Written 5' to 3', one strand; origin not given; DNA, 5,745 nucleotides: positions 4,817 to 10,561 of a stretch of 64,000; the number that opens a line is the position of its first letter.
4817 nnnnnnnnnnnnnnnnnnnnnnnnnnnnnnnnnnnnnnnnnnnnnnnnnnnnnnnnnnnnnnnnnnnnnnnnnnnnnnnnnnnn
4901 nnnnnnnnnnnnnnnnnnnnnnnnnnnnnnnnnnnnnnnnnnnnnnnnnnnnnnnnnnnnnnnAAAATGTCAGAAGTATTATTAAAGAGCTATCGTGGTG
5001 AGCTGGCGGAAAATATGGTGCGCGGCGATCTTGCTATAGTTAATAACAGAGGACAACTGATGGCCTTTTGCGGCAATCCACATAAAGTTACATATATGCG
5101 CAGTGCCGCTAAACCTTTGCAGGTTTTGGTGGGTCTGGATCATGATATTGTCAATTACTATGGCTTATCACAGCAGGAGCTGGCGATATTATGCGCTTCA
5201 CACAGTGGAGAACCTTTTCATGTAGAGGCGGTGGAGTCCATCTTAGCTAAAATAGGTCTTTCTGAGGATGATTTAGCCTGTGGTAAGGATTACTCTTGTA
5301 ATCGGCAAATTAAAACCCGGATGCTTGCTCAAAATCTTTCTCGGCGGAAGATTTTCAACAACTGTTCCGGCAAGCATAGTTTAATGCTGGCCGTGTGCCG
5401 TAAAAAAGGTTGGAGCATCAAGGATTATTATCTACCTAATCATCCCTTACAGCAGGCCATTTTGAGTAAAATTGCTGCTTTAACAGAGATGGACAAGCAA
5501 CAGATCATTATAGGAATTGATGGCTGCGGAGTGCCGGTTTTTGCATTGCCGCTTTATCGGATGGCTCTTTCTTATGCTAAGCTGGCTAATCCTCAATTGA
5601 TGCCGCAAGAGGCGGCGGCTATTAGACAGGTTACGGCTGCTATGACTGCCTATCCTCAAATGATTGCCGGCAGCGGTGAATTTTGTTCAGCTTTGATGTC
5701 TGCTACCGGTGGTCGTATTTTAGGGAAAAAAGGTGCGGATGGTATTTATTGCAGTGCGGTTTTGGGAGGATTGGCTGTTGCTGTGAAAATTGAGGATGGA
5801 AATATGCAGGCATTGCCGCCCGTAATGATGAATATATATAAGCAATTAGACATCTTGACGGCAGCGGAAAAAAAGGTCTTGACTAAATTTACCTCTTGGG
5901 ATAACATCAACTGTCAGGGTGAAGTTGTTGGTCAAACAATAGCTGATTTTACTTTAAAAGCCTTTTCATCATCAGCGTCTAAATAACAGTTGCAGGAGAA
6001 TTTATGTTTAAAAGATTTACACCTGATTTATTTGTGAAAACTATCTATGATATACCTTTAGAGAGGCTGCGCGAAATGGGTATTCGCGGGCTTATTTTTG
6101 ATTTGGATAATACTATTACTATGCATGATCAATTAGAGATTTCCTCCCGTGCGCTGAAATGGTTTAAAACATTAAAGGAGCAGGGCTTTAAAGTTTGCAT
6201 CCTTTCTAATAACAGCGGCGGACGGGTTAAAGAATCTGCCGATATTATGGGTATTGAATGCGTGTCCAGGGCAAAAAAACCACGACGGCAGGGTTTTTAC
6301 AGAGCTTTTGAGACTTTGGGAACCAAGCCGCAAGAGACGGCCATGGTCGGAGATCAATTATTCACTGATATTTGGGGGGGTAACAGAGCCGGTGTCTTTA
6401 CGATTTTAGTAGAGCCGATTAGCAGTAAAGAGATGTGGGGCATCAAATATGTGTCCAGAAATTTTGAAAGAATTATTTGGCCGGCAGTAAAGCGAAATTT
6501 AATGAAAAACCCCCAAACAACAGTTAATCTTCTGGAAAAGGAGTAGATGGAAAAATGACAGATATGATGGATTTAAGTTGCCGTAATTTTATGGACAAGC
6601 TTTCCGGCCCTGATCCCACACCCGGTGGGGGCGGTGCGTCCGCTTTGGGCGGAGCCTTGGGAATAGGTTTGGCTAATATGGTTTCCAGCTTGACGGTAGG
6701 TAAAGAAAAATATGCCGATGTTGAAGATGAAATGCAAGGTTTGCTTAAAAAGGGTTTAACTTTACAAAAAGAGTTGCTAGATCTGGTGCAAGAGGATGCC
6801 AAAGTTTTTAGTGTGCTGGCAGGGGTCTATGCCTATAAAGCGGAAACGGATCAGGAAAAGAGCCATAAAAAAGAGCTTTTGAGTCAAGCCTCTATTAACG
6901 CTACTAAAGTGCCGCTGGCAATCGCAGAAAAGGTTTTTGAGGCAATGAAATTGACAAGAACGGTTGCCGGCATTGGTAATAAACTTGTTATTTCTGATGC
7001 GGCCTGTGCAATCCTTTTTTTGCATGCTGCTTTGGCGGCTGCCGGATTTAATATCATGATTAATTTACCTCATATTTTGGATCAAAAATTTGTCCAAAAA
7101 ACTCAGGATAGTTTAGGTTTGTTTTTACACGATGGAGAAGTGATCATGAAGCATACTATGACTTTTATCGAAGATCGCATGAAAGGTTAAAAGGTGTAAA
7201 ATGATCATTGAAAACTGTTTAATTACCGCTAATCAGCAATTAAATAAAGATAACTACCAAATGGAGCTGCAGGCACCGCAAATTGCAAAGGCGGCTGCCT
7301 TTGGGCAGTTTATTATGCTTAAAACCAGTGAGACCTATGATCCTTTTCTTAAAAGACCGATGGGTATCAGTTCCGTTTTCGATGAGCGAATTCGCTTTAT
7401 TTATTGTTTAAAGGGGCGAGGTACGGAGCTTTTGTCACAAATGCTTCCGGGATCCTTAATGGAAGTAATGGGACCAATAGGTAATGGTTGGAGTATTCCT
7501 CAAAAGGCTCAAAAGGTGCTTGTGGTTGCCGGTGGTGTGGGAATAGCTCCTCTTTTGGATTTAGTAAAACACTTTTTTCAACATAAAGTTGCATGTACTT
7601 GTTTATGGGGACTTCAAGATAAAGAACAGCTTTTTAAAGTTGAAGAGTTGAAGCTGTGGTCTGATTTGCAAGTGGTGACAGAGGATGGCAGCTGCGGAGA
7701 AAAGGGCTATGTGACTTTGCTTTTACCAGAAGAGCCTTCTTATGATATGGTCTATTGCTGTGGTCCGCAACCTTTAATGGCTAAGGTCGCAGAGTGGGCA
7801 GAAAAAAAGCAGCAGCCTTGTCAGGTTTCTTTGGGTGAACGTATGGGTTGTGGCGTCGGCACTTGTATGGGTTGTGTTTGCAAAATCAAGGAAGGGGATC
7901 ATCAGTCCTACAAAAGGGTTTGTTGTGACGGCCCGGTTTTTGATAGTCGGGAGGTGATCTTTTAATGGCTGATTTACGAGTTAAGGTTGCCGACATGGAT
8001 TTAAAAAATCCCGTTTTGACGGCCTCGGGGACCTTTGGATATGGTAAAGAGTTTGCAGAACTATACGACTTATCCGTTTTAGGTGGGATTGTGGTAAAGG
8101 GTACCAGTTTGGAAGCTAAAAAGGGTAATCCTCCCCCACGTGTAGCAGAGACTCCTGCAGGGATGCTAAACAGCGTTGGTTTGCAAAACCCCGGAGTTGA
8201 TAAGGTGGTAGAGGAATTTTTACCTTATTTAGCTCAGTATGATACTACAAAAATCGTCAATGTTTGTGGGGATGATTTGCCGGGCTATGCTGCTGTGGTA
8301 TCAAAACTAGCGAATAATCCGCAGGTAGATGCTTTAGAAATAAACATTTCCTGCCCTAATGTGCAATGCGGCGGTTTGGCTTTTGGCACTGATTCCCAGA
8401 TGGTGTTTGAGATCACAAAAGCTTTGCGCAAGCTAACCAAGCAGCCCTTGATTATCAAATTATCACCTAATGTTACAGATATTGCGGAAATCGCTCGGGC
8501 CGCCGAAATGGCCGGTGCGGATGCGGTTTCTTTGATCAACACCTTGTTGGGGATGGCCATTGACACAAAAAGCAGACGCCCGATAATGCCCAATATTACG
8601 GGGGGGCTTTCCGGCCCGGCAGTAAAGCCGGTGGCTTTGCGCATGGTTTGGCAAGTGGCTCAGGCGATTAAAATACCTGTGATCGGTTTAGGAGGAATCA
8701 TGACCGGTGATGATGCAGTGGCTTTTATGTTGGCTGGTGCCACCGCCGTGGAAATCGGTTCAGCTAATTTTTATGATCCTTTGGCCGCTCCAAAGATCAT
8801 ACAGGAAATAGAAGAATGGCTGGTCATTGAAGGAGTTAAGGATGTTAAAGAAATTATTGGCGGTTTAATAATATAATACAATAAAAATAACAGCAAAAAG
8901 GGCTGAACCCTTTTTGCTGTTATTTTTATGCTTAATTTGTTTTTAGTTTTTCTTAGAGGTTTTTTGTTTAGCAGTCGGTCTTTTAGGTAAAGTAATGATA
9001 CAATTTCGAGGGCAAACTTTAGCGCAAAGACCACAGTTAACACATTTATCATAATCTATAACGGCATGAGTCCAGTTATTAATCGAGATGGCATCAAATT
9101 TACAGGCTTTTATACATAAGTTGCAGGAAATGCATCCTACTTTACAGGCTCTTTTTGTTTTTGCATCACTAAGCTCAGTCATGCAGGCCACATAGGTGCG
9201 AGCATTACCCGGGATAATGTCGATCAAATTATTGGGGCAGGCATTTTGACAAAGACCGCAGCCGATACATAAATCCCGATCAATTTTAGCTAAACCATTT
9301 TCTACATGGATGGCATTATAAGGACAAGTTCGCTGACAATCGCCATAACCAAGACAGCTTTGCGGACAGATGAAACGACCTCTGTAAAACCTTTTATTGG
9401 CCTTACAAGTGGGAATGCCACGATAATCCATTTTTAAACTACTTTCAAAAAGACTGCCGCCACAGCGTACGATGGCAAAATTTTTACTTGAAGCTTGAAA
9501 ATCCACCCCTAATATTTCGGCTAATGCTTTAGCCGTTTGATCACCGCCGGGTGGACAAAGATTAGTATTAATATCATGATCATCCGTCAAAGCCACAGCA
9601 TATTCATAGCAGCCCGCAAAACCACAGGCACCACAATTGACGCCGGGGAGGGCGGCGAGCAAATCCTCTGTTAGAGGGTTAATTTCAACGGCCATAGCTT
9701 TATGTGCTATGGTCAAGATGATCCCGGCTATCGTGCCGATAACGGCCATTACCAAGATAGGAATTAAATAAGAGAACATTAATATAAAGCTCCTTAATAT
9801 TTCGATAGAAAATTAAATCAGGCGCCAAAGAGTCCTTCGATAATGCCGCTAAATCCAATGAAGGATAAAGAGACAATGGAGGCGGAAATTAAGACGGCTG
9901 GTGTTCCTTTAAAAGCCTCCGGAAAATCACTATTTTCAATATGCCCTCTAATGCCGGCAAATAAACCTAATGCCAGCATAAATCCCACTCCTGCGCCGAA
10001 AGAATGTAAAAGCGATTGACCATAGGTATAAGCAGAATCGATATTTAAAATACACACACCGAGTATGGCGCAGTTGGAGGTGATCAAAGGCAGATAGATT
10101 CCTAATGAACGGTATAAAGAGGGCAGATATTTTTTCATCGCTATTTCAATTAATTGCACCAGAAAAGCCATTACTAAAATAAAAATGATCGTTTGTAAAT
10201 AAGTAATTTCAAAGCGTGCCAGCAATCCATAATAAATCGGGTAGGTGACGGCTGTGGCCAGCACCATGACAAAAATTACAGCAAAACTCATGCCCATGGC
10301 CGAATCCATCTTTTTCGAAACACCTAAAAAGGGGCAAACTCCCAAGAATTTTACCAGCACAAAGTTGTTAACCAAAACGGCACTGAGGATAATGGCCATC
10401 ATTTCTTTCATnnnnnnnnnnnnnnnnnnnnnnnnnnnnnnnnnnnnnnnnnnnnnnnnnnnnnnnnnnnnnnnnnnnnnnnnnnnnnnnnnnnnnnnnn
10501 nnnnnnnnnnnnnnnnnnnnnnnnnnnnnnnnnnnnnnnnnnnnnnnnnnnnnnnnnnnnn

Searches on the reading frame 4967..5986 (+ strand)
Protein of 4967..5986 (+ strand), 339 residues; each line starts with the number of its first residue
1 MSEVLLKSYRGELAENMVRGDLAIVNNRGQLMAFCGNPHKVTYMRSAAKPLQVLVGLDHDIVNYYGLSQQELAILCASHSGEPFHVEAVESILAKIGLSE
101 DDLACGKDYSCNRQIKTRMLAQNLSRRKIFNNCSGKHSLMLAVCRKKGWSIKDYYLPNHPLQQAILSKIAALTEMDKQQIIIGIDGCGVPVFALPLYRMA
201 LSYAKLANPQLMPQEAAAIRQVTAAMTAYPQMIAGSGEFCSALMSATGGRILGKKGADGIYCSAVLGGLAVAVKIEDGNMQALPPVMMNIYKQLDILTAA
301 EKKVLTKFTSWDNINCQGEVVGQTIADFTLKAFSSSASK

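Call 35: search_protein_families(library=pfam, max_evalue=0.00001, proteins=[window:4967-5986:+])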
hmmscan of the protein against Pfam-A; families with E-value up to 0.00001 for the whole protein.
window:4967-5986:+ (339 aa): 1 family
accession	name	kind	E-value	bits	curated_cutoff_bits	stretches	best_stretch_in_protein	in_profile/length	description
PF06089.17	Asparaginase_II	-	1e-111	373.5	25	1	7-324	2-320/322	L-asparaginase II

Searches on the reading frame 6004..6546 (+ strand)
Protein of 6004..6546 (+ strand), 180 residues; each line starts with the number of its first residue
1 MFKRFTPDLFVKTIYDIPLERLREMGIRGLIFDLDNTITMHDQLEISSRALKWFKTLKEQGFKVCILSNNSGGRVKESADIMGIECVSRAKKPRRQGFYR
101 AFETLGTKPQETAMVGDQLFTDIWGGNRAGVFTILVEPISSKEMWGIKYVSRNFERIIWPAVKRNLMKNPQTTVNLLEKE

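Call 35: search_protein_families(library=pfam, max_evalue=0.00001, proteins=[window:6004-6546:+])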
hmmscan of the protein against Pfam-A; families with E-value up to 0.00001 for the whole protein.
window:6004-6546:+ (180 aa): 4 families
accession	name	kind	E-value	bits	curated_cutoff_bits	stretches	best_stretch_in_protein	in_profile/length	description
PF09419.16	PGP_phosphatase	-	4.9e-16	59.2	20.4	1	4-136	16-163/168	Mitochondrial PGP phosphatase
PF00702.32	Hydrolase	-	1.4e-15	58.6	26.4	1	41-130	94-191/191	haloacid dehalogenase-like hydrolase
PF13419.12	HAD_2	-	1.9e-12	48.1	23.8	1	41-136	74-178/178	Haloacid dehalogenase-like hydrolase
PF13242.12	Hydrolase_like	-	3.3e-10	40.2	22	1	91-136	3-48/75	HAD-hyrolase-like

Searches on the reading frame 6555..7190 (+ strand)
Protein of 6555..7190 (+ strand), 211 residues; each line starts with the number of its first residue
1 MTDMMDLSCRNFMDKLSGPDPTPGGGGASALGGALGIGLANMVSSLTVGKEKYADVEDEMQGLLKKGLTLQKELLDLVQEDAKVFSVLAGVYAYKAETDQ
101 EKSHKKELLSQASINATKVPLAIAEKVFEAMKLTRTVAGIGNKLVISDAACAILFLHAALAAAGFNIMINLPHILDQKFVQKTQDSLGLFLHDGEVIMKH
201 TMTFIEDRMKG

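Call 35: search_protein_families(library=pfam, max_evalue=0.00001, proteins=[window:6555-7190:+])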
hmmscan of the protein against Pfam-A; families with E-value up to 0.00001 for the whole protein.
window:6555-7190:+ (211 aa): 1 family
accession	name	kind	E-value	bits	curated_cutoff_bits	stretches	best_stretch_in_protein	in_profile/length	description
PF04961.17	FTCD_C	-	3.3e-58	196.8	24.5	1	8-185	1-178/182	Formiminotransferase-cyclodeaminase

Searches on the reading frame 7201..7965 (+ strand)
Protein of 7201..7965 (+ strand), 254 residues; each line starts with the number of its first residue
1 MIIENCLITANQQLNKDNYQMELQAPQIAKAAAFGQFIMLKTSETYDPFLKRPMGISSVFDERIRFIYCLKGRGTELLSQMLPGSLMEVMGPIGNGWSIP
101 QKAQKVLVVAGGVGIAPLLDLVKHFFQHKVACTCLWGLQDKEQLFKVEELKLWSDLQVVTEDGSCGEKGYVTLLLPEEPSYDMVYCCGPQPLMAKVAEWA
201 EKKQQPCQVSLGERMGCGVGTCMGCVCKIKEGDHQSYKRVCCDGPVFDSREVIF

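Call 35: search_protein_families(library=pfam, max_evalue=0.00001, proteins=[window:7201-7965:+])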
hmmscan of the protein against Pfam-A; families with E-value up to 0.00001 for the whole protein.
window:7201-7965:+ (254 aa): 2 families
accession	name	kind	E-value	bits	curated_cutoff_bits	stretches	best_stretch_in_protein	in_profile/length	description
PF10418.14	DHODB_Fe-S_bind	-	4.2e-15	55.6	23.9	1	213-252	2-40/41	Iron-sulfur cluster binding domain of dihydroorotate dehydrogenase B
PF00175.26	NAD_binding_1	-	7e-09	36.8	22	1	109-197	2-108/109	Oxidoreductase NAD-binding domain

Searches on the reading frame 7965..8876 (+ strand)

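Call 35: search_protein_families(library=pfam, max_evalue=0.00001, proteins=[window:7965-8876:+])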
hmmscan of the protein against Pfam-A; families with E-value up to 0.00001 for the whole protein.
window:7965-8876:+ (303 aa): 3 families
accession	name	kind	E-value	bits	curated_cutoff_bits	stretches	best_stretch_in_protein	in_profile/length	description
PF01180.27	DHO_dh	-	1.6e-84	284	27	1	4-286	2-291/291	Dihydroorotate dehydrogenase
PF01207.24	Dus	-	1.7e-08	34.4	20.4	0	95-188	55-155/311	Dihydrouridine synthase (Dus)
PF03060.21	NMO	-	2.6e-07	30.8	28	1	213-267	168-224/331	Nitronate monooxygenase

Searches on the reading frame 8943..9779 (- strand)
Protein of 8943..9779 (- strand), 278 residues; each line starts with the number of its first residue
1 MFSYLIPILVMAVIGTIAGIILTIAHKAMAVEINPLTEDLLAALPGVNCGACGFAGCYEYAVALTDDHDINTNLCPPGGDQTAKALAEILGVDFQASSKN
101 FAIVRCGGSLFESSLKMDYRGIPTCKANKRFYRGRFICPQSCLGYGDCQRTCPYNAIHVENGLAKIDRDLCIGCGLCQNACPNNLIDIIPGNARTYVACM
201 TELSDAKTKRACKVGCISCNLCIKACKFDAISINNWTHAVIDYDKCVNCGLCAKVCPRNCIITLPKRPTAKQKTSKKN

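Call 36: search_protein_families(library=pfam, max_evalue=0.000001, proteins=[window:8943-9779:-])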
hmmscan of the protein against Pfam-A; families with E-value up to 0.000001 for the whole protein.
window:8943-9779:- (278 aa): 11 families
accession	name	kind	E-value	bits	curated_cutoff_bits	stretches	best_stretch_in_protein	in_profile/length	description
PF00037.32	Fer4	-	1.5e-20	72.5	21.1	2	165-186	2-23/24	4Fe-4S binding domain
PF14697.11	Fer4_21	-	3.8e-20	72.2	35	2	215-261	7-57/59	4Fe-4S dicluster domain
PF12838.12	Fer4_7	-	5.3e-14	52.8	27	1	216-260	2-52/52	4Fe-4S dicluster domain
PF12837.12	Fer4_6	-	5.8e-14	51.7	25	1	164-186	2-24/24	4Fe-4S binding domain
PF13187.11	Fer4_9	-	3.1e-11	43.6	27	0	216-261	2-52/52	4Fe-4S dicluster domain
PF12797.12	Fer4_2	-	6.4e-11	41.9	24.5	0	165-182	4-21/22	4Fe-4S binding domain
PF13237.11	Fer4_10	-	6e-10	39.3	25.5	0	139-182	6-53/53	4Fe-4S dicluster domain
PF04060.18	FeS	-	1.5e-09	37.9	23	1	44-77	1-33/33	Putative Fe-S cluster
PF25160.1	LdpA_Fe-S-bd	-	2.6e-09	37.2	27.6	0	138-188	1-45/49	LdpA Fe-S cluster-binding domain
PF13484.11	Fer4_16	-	3.9e-08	34.4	30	0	171-184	53-66/66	4Fe-4S double cluster binding domain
PF12800.12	Fer4_4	-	5.9e-08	32.8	24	0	169-183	2-16/17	4Fe-4S binding domain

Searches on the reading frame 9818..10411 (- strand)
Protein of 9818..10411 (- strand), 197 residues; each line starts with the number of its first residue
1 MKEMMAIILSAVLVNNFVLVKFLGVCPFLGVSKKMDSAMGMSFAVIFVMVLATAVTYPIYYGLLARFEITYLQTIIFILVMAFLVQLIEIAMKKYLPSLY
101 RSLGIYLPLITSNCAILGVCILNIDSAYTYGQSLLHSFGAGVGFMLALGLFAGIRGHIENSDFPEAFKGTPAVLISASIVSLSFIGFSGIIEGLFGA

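Call 36: search_protein_families(library=pfam, max_evalue=0.000001, proteins=[window:9818-10411:-])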
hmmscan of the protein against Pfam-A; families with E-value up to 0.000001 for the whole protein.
window:9818-10411:- (197 aa): 1 family
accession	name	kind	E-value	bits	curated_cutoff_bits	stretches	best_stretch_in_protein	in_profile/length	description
PF02508.19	Rnf-Nqr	-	2.9e-54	184.2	23.8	1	5-191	2-174/174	Rnf-Nqr subunit, membrane protein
